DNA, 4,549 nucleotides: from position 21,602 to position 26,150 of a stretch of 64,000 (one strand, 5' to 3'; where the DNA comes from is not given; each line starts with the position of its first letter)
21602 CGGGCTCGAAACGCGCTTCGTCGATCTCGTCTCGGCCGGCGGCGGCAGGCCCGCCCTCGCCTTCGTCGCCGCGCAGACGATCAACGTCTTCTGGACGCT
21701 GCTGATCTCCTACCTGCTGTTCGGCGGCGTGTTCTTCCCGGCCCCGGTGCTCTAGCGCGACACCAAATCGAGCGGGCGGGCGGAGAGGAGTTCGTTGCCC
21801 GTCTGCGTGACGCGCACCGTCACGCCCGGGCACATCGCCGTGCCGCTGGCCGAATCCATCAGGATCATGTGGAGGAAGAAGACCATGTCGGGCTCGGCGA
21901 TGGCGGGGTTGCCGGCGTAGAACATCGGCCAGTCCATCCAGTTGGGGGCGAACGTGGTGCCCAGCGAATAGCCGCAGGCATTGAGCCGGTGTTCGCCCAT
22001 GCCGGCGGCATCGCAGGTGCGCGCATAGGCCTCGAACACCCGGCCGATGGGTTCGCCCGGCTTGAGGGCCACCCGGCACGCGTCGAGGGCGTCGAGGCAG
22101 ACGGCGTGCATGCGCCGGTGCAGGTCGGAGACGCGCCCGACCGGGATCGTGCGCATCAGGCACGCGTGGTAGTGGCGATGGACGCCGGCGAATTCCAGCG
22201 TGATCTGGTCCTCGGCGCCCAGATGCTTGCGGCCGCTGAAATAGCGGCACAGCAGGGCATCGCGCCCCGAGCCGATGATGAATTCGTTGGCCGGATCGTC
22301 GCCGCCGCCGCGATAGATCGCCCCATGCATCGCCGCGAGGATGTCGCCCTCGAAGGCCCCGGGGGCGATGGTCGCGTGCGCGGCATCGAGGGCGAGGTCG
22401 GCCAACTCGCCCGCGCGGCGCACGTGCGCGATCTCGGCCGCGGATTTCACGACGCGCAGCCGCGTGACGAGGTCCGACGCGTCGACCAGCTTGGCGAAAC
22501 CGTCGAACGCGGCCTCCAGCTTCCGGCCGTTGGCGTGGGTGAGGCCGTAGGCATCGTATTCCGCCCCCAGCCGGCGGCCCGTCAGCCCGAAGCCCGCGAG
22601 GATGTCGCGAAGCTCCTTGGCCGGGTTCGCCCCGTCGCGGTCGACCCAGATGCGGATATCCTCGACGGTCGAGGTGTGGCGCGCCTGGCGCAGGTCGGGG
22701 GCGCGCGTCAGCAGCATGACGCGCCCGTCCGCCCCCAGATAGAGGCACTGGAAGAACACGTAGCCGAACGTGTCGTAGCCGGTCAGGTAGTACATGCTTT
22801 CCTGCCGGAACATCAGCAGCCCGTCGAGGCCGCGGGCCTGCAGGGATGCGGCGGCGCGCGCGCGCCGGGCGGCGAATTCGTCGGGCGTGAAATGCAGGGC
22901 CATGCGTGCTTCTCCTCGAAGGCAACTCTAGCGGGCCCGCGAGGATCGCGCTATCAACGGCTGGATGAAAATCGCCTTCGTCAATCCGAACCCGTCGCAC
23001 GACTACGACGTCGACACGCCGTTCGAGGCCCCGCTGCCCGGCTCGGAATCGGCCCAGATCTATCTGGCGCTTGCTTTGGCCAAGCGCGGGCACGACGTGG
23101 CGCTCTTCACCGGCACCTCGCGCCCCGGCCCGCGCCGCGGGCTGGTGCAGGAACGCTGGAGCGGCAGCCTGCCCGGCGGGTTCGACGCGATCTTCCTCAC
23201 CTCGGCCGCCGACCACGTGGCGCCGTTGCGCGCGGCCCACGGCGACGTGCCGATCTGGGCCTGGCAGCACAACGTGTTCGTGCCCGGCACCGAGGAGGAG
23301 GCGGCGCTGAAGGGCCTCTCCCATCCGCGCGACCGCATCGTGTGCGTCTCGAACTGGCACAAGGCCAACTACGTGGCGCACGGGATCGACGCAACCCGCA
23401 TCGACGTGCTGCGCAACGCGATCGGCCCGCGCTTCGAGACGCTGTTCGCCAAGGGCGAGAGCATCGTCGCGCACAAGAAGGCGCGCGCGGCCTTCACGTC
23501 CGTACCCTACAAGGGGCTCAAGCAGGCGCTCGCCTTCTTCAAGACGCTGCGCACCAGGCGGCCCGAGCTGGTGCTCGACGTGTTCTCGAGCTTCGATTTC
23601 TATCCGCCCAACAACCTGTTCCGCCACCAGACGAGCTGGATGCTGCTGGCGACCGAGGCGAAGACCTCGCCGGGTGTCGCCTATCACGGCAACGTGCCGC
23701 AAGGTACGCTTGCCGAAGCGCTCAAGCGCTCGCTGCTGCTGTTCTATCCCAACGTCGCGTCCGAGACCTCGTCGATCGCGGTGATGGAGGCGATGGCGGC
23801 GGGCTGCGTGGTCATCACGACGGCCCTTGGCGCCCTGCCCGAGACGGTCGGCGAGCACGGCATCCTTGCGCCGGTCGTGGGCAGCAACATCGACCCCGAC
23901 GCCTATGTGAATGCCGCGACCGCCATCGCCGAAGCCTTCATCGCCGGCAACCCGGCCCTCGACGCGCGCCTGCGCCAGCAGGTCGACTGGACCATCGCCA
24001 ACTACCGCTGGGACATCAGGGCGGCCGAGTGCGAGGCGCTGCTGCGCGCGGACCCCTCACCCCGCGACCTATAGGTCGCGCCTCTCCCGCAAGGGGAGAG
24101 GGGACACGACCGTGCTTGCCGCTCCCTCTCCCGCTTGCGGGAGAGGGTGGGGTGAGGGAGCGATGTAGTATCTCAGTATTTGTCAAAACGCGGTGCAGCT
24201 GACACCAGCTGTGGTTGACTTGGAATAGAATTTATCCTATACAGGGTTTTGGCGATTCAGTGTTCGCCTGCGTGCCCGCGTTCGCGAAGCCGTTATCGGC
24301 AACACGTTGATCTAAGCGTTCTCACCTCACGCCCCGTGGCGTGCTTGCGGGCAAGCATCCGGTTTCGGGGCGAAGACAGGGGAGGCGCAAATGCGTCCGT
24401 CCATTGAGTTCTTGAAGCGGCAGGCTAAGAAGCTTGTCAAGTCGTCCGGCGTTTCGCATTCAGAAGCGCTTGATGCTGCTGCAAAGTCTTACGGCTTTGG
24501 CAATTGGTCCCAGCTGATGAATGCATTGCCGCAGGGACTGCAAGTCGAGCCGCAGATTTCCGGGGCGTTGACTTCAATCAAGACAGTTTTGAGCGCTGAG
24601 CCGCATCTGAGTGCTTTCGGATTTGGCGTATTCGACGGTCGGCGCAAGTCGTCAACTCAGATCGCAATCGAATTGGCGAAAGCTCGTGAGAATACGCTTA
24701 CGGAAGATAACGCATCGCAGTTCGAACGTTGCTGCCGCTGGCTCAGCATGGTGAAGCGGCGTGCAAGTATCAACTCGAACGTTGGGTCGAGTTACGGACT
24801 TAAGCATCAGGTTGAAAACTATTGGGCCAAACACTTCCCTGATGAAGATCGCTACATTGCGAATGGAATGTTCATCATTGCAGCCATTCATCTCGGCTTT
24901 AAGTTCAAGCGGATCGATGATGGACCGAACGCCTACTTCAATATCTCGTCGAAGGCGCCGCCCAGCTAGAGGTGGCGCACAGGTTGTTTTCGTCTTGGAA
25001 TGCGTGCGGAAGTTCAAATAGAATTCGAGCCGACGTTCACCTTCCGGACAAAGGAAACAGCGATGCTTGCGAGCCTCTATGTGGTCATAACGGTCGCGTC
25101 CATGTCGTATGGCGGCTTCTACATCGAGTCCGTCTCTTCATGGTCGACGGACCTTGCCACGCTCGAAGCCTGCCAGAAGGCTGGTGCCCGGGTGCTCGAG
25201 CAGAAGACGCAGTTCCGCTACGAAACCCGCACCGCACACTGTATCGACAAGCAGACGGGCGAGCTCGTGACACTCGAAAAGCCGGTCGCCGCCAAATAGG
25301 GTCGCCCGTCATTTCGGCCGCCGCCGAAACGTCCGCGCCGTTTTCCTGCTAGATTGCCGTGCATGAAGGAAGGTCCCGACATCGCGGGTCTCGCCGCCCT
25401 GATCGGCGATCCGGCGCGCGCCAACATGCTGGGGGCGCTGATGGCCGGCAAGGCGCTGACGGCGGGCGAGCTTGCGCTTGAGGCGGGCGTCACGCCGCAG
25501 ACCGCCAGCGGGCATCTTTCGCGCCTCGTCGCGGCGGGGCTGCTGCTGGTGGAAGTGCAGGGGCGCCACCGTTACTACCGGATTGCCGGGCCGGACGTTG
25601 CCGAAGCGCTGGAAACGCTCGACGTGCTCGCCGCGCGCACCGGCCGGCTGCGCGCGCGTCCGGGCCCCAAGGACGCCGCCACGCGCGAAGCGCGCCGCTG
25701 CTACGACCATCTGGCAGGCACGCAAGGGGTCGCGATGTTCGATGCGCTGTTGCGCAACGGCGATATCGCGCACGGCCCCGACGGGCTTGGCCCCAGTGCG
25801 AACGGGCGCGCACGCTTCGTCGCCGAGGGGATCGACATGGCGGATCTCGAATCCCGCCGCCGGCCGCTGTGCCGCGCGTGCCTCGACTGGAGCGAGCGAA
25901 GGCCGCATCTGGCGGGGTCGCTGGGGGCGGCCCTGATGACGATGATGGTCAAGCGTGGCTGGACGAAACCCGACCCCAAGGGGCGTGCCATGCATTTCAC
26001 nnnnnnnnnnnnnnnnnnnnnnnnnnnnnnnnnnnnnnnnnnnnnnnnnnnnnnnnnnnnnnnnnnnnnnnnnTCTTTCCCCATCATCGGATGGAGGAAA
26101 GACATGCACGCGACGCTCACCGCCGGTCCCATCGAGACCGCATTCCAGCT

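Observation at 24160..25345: Low-GC islet with two hypothetical genes next to a nested-palindrome repeat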

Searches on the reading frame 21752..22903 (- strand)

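Call 4: search_protein_families(library=pfam, proteins=[window:21752-22903:-], max_evalue=0.1)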
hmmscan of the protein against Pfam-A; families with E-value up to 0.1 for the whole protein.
window:21752-22903:- (383 aa): 2 families
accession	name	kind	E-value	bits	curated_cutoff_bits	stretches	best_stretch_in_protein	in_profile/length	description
PF00557.29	Peptidase_M24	-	1.3e-27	97.4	23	1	160-349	2-190/208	Metallopeptidase family M24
PF01321.24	Creatinase_N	-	8.1e-21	75.3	22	1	13-152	1-128/128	Creatinase/Prolidase N-terminal domain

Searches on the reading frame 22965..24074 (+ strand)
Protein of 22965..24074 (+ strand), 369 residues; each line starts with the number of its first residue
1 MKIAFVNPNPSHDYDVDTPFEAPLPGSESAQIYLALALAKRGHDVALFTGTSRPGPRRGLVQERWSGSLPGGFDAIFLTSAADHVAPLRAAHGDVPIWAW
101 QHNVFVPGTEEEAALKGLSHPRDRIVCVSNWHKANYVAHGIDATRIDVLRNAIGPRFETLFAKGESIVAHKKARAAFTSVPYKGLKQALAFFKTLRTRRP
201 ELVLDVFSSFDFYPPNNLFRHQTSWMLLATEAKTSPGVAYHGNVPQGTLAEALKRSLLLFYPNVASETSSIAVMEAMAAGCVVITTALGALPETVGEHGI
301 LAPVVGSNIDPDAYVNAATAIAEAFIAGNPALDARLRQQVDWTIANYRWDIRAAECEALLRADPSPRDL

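Call 4: search_protein_families(library=pfam, proteins=[window:22965-24074:+], max_evalue=0.1)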
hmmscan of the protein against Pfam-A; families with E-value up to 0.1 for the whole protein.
window:22965-24074:+ (369 aa): 5 families
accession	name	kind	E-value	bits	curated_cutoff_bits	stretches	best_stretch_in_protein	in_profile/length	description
PF00534.26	Glycos_transf_1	-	2.1e-12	47.3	26.4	1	180-317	25-151/172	Glycosyl transferases group 1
PF13692.12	Glyco_trans_1_4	-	2.6e-12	47.7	27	1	183-320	15-138/142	Glycosyl transferases group 1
PF13439.12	Glyco_transf_4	-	6.6e-09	36.5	28.5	1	72-153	72-166/170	Glycosyltransferase Family 4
PF13579.12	Glyco_trans_4_4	-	0.00027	21.7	29.7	0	34-61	10-36/158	Glycosyl transferase 4-like domain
PF13524.12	Glyco_trans_1_2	-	0.00027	21.3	25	1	191-289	5-83/144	Glycosyl transferase-like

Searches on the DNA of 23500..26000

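Call 6: search_rna_families(source=window, start=23500, end=26000, threshold=evalue, max_evalue=1)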
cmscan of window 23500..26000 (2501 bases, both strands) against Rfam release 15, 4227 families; matches with E-value up to 1: 3.
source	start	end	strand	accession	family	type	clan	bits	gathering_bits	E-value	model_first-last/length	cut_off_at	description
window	24083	24144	+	RF03261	mir-1759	Gene; miRNA;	-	24.3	58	0.14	1-75/75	no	mir-1759 microRNA precursor family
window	24088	24139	+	RF01918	mir-1249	Gene; miRNA;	-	21.1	83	0.36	1-75/75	no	mir-1249 microRNA precursor family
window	24053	24104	-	RF01762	whalefall-1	Gene; sRNA;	-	17.7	37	0.3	1-56/56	no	Whalefall-1 RNA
